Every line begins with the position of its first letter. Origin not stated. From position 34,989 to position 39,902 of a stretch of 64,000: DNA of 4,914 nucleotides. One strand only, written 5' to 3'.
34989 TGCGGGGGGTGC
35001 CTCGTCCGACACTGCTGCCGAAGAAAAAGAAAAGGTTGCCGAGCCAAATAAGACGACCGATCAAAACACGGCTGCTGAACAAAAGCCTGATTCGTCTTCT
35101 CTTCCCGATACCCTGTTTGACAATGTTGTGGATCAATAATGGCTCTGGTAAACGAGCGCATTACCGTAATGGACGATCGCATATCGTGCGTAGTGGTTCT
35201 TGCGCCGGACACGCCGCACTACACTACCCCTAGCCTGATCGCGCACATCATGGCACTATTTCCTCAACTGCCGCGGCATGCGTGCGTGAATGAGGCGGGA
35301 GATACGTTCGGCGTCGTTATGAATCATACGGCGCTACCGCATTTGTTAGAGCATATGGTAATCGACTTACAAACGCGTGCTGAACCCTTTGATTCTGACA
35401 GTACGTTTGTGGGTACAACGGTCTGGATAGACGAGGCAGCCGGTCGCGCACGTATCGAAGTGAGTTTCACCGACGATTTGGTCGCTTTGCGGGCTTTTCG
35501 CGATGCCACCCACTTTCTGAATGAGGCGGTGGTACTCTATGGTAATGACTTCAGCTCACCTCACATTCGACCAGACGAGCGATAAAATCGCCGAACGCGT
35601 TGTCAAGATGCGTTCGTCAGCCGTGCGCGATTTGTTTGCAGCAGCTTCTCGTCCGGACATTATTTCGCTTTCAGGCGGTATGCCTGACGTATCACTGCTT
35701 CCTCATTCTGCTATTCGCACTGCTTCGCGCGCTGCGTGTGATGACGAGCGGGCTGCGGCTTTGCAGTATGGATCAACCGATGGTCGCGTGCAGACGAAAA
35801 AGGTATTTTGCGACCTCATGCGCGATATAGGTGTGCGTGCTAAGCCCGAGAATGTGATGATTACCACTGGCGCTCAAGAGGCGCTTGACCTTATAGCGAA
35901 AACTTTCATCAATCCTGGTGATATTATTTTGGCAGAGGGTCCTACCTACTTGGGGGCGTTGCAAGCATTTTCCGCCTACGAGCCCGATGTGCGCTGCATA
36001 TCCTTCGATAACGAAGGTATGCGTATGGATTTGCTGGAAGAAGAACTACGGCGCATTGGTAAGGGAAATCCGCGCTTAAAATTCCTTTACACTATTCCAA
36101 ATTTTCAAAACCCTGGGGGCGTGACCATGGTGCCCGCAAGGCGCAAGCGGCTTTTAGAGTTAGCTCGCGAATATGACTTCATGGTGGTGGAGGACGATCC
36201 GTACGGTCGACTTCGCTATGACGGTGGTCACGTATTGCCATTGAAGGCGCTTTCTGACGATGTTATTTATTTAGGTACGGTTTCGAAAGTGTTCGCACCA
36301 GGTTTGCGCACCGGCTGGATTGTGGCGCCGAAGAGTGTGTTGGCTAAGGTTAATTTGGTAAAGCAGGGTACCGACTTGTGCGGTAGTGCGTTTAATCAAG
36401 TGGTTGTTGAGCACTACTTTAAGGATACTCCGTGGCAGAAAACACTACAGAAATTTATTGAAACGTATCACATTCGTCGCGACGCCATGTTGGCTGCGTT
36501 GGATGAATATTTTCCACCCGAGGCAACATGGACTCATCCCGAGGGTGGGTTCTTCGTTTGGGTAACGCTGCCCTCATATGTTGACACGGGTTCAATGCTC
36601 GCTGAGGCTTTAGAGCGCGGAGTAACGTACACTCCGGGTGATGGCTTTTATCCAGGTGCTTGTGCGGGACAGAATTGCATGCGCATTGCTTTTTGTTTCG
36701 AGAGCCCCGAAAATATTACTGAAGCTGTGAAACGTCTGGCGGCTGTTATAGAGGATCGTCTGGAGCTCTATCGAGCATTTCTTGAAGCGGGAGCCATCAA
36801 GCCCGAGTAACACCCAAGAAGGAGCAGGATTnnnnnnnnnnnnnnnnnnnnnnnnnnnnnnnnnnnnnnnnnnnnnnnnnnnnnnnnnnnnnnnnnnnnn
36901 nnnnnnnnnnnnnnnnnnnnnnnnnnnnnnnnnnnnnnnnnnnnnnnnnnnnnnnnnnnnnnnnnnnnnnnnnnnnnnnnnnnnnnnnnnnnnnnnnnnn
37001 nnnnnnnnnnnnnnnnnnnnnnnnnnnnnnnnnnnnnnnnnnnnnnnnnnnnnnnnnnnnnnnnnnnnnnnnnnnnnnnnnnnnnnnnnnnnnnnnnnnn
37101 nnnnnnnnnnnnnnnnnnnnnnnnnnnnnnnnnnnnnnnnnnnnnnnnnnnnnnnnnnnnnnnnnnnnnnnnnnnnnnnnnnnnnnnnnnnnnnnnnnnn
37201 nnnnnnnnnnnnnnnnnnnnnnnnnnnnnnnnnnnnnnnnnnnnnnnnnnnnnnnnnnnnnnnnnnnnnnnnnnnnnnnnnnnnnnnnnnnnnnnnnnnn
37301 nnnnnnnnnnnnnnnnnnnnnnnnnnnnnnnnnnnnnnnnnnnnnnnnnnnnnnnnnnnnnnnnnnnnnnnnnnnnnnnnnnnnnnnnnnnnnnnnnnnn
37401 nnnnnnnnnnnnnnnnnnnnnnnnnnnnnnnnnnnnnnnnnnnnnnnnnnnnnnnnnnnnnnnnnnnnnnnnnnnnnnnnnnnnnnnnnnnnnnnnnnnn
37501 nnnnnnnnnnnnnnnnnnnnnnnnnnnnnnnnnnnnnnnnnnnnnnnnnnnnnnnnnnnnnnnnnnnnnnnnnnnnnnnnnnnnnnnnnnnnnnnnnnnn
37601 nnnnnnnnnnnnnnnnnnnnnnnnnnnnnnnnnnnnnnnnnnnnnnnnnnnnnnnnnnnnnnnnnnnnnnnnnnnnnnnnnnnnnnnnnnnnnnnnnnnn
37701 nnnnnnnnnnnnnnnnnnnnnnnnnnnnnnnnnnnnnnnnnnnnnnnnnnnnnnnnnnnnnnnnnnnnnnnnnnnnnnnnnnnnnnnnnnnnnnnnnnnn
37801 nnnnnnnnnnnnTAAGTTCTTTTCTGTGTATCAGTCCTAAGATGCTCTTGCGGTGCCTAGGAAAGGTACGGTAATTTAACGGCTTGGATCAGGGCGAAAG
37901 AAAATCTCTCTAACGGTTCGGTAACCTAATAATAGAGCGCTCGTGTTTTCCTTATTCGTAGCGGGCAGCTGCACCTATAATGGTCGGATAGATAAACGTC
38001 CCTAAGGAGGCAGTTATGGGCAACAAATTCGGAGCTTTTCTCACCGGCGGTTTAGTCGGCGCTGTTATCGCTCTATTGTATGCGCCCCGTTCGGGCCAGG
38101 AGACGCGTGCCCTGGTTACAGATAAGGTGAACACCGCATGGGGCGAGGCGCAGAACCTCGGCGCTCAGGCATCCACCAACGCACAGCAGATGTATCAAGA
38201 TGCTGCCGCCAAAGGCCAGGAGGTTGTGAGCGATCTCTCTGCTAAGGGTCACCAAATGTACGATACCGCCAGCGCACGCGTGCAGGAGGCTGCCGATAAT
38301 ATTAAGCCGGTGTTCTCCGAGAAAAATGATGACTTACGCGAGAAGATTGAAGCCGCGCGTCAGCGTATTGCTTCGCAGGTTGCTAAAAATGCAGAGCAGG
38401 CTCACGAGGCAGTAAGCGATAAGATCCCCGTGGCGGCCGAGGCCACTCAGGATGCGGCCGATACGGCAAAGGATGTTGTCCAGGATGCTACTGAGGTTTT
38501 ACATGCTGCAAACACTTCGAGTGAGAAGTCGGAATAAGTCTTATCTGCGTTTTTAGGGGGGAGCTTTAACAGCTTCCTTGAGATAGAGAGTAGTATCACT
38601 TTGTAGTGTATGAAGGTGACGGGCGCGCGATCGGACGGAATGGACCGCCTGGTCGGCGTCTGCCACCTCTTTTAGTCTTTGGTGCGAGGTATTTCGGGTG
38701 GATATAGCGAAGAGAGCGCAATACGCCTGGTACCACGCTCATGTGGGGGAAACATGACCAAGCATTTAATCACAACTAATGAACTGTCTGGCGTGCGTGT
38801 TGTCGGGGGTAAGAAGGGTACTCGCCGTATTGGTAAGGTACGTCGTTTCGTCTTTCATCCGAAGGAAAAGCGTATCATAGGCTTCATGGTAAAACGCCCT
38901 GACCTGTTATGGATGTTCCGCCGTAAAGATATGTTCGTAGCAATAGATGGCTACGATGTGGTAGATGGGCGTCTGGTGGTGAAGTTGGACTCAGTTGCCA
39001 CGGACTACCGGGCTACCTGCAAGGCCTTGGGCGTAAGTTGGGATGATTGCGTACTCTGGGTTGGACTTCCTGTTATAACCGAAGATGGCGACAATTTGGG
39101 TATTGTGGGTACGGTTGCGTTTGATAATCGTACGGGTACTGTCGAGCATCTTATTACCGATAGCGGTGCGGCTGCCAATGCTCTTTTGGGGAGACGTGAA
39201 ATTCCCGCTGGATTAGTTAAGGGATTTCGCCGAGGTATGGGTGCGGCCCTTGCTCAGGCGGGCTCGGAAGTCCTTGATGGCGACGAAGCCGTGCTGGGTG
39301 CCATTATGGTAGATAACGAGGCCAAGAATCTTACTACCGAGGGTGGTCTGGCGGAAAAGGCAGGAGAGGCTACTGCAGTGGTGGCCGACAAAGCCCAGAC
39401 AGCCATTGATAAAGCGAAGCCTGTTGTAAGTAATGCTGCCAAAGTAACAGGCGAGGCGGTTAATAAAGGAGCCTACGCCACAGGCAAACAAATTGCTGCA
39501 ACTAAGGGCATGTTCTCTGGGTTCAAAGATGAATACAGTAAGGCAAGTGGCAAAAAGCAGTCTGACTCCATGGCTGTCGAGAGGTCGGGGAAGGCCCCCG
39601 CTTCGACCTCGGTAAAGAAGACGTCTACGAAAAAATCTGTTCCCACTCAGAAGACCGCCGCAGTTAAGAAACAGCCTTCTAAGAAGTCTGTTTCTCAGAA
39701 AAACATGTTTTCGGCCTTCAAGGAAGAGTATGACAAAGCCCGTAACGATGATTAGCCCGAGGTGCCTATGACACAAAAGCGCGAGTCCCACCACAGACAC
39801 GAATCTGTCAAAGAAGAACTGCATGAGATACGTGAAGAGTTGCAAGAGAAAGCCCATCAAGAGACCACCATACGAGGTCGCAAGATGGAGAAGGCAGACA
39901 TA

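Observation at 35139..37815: Candidate undescribed peptide/amide pathway: stand-alone CphA N-domain metallohydrolase, PLP aminotransferase and non-canonical Ddl-like ligase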

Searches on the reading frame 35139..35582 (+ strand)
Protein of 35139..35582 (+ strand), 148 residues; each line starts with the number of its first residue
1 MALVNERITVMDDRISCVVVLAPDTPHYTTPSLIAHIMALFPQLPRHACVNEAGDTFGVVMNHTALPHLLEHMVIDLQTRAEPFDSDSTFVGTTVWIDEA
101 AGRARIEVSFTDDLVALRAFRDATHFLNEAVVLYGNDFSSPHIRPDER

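Call 3: search_protein_families(library=pfam, proteins=[window:35139-35582:+], max_evalue=0.01)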
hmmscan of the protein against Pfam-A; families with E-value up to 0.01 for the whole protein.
window:35139-35582:+ (148 aa): 1 family
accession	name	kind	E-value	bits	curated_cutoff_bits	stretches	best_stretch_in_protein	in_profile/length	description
PF18921.5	Cyanophycin_syn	-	3.9e-08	33.7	27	1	26-129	13-112/115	Cyanophycin synthase-like N-terminal domain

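Call 4: search_protein_families(library=ncbifam, proteins=[window:35139-35582:+], max_evalue=0.01)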
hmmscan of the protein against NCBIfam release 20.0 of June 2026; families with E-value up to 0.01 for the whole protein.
window:35139-35582:+ (148 aa): 2 families
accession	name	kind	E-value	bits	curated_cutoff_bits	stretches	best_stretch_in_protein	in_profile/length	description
NF010623.0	PRK14016.1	subfamily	5.2e-07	28.2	877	1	24-131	32-135/871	cyanophycin synthetase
TIGR02068.2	cya_phycin_syn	equivalog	6.8e-07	27.7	850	1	25-130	32-133/862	cyanophycin synthetase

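Call 10: find_homologous_proteins(query=window:35139-35582:+, max_evalue=0.001)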
Query window:35139-35582:+ (148 aa): 209 proteins with E <= 0.001 among 235 candidates; the best 120 are listed.
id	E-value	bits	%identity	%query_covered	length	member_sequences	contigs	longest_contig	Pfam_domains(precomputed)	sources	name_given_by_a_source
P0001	3.2e-93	327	99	100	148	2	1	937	PF18921.6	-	-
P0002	1.1e-83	296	91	100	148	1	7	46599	PF18921.6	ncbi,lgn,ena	-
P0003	3.6e-61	223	77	89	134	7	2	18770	PF18921.6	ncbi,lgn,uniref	ncbi:MAG: hypothetical protein RRZ85_08245 [Gordonibacter sp.]|uniref:cyanophycin synthetase family 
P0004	5.2e-60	219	80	89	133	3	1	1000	PF18921.6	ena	-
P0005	9.1e-52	193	68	90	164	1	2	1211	PF18921.6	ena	-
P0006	2.4e-51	191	66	91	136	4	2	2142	PF18921.6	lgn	-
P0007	6.7e-51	190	62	95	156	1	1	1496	PF18921.6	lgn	-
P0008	7.7e-50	186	66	91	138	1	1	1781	PF18921.6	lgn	-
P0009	4.3e-49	184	68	86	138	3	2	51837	PF18921.6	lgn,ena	-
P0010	7.0e-49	183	69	89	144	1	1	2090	PF18921.6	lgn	-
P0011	9.4e-49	183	69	89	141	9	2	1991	PF18921.6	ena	-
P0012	1.1e-48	183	65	88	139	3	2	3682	PF18921.6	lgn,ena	-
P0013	1.1e-48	183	69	89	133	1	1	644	PF18921.6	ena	-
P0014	4.5e-48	181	66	90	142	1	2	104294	PF18921.6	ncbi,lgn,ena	-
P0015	5.9e-48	180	66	89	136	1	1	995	PF18921.6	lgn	-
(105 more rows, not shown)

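Call 11: search_solved_structures(query=window:35139-35582:+, max_evalue=1, show_alignments=3)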
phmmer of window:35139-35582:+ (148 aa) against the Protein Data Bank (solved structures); distinct sequences matched with E-value up to 1: 5.
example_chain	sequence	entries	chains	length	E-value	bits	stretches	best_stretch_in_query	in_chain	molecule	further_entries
3kng_A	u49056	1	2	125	0.25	14.3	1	82-129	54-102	SnoaB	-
3kg0_A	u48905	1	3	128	0.31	14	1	82-128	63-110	SnoaB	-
3kg1_A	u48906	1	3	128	0.31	14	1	82-128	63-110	SnoaB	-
8e4c_B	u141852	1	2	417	0.51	13.3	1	53-88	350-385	Isoform 2 of Immunoglobulin heavy constant mu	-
8ema_A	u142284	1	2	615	0.82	12.7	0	53-88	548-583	Isoform 2 of Immunoglobulin heavy constant mu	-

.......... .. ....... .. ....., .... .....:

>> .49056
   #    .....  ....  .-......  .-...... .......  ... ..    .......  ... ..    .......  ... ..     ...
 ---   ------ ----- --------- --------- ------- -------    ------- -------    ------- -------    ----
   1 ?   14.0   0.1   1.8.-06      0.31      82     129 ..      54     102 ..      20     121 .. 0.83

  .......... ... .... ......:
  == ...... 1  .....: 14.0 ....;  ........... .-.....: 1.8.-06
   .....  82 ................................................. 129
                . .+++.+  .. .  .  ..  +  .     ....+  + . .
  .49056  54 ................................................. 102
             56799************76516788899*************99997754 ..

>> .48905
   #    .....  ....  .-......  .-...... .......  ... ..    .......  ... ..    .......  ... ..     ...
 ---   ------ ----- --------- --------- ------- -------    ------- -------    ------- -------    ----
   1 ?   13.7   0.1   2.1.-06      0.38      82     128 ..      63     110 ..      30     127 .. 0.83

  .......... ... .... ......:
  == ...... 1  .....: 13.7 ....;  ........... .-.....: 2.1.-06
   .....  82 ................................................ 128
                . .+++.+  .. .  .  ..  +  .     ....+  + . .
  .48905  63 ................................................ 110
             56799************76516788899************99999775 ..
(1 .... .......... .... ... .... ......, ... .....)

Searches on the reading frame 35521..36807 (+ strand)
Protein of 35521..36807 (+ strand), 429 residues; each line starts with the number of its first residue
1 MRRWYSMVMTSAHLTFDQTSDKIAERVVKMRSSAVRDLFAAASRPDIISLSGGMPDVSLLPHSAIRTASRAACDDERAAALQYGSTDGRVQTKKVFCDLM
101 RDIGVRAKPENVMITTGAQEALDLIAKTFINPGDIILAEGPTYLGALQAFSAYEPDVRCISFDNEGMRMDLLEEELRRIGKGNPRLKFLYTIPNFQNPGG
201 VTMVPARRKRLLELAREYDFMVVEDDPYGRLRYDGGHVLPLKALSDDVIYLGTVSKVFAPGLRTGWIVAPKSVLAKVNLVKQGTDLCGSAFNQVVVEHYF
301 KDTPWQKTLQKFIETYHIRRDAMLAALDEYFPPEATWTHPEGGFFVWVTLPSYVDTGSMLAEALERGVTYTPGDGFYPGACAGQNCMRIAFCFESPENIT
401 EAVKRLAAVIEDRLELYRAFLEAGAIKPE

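Call 3: search_protein_families(library=pfam, proteins=[window:35521-36807:+], max_evalue=0.01)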
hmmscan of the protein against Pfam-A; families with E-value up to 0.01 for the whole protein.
window:35521-36807:+ (429 aa): 2 families
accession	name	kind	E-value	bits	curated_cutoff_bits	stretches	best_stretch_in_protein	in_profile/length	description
PF00155.27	Aminotran_1_2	-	1.1e-32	114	19.7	1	47-406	3-361/361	Aminotransferase class I and II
PF12897.13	Asp_aminotransf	-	9.7e-09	35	27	1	176-411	163-410/421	Aspartate amino-transferase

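Call 4: search_protein_families(library=ncbifam, proteins=[window:35521-36807:+], max_evalue=0.01)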
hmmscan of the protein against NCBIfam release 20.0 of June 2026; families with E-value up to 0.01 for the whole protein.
window:35521-36807:+ (429 aa): 67 families (the best 25 are shown)
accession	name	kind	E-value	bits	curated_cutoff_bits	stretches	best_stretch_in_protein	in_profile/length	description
NF052282.1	PLP_TF_PdxR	equivalog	9.6e-70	235.8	320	1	41-406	90-447/448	MocR-like pyridoxine biosynthesis transcription factor PdxR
NF052290.2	MocR_like_YczR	exception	5e-62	210.1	487.4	1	63-409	116-457/458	MocR-like transcription factor YczR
TIGR04461.1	endura_MppQ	equivalog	2.3e-61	208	540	1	46-409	13-379/392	enduracididine biosynthesis enzyme MppQ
NF041364.1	GntC_guanitoxin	equivalog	4.6e-49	167.2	415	1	63-407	14-354/356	guanitoxin biosynthesis PLP-dependent (S)-gamma-hydroxy-L-arginine cyclodehydratase GntC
NF052281.1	rhizopine_MocR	equivalog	1.8e-44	152.2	650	1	19-407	95-476/479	rhizopine catabolism transcriptional regulator MocR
NF052286.1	ecto_TF_EhuR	exception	9.3e-43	146.4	480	1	43-414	91-453/458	MocR-like ectoine utilization transcription factor EhuR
NF005744.0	PRK07568.1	subfamily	3.7e-36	124.8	389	1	22-411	2-391/398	pyridoxal phosphate-dependent aminotransferase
NF004770.0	PRK06108.1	subfamily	1.4e-32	113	422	1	18-412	8-394/396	pyridoxal phosphate-dependent aminotransferase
NF052285.1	GABA_TF_GabR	exception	9.7e-31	107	600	1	42-410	89-456/456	MocR-like transcriptional regulator GabR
NF005601.0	PRK07337.1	equivalog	9.9e-30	103.9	496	1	22-410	7-392/394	pyridoxal phosphate-dependent aminotransferase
NF006229.0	PRK08361.1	equivalog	1.8e-28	99.6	624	1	23-411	10-389/391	aspartate aminotransferase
NF006756.0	PRK09276.1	subfamily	2.1e-28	99.4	507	1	45-408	31-384/387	LL-diaminopimelate aminotransferase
NF005855.0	PRK07777.1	equivalog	7.6e-28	97.9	553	1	22-410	5-388/391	pyridoxal phosphate-dependent aminotransferase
NF005732.0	PRK07550.1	equivalog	1.8e-27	96.4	366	1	43-409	30-387/389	aminotransferase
TIGR03540.1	DapC_direct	equivalog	1.8e-27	96.2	593.25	1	45-407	29-381/383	LL-diaminopimelate aminotransferase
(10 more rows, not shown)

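Call 30: search_solved_structures(query=window:35602-36807:+, max_evalue=1e-10)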
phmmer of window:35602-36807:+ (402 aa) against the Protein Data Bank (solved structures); distinct sequences matched with E-value up to 1e-10: 55.
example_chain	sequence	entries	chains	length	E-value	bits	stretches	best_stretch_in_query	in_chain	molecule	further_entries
1x0m_A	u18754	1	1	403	1.3e-108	366.6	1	2-387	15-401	Aminotransferase II Homologue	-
3aov_A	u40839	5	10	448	2e-108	366.1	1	2-387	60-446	Putative uncharacterized protein PH0207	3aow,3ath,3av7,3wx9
1wst_A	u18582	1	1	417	2.8e-101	342.5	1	3-388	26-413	multiple substrate aminotransferase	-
1vp4_A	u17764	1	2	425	3.8e-75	256.5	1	3-383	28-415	aminotransferase, putative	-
2zc0_A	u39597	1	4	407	3.6e-74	253.3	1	19-386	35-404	Alanine glyoxylate transaminase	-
2egy_A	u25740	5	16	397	5.5e-72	246.1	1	3-387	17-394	Alpha-aminodipate aminotransferase | 2-aminoadipate transaminase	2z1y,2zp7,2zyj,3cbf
4gdy_A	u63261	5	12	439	5.5e-51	176.9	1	17-395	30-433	Kynurenine/alpha-aminoadipate aminotransferase, mitochondrial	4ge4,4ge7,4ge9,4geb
3ue8_A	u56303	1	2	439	1.8e-49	172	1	17-395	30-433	Kynurenine/alpha-aminoadipate aminotransferase, mitochondrial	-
2xh1_A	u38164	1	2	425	1.5e-48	168.9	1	17-386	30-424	KYNURENINE/ALPHA-AMINOADIPATE AMINOTRANSFERASE, MITOCHONDRIAL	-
2qlr_A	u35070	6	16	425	1.5e-48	168.9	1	17-386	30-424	Kynurenine/alpha-aminoadipate aminotransferase mitochondrial | Kynurenine/alpha-aminoadipate aminotransferase, mitochondrial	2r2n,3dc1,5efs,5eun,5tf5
2vgz_A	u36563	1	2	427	1.6e-48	168.8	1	17-386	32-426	KYNURENINE/ALPHA-AMINOADIPATE AMINOTRANSFERASE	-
6d0a_A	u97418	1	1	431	1.6e-48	168.8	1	17-386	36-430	Kynurenine/alpha-aminoadipate aminotransferase, mitochondrial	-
6t8p_A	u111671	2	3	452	1.9e-48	168.5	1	17-386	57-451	Kynurenine/alpha-aminoadipate aminotransferase, mitochondrial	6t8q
8tn2_A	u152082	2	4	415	4.6e-41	144.3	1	19-381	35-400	PLP-dependent aminotransferase MppQ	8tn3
6hnb_A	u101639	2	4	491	2.6e-29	105.6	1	47-205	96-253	Aromatic amino acid aminotransferase I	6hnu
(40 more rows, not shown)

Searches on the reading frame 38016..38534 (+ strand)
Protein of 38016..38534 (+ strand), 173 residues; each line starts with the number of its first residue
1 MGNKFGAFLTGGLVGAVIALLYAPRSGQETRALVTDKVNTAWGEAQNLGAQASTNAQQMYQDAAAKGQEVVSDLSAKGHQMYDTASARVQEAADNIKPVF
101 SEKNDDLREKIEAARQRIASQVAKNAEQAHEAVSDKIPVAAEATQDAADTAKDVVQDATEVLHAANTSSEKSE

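Call 3: search_protein_families(library=pfam, proteins=[window:38016-38534:+], max_evalue=0.01)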
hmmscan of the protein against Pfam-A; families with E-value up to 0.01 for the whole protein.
window:38016-38534:+ (173 aa): 3 families
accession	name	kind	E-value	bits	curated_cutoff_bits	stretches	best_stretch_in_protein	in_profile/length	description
PF12732.12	YtxH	-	7.2e-18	65.2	37.5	1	6-73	2-69/71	YtxH-like protein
PF01442.23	Apolipoprotein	-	2.2e-06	27.9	90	1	38-153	60-179/190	Apolipoprotein A1/A4/E domain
PF07870.16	DUF1657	-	0.002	18.5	27.7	0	55-75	26-46/49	Protein of unknown function (DUF1657)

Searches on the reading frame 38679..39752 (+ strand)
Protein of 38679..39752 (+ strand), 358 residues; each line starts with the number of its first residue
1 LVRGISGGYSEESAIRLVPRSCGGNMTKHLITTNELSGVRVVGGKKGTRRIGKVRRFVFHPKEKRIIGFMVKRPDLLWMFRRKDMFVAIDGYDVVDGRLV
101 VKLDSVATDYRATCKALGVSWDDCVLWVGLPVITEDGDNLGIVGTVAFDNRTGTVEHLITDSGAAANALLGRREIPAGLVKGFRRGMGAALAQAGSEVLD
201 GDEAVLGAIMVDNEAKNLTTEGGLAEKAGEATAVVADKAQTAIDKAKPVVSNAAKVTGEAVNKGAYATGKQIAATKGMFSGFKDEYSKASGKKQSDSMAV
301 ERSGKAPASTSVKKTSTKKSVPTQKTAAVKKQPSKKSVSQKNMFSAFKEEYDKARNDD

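Call 3: search_protein_families(library=pfam, proteins=[window:38679-39752:+], max_evalue=0.01)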
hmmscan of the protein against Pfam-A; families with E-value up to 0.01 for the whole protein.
window:38679-39752:+ (358 aa): 1 family
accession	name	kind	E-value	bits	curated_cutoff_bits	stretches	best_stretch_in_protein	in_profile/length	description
PF05239.21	PRC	-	9.3e-10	38.8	21.2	2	34-103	7-73/78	PRC-barrel domain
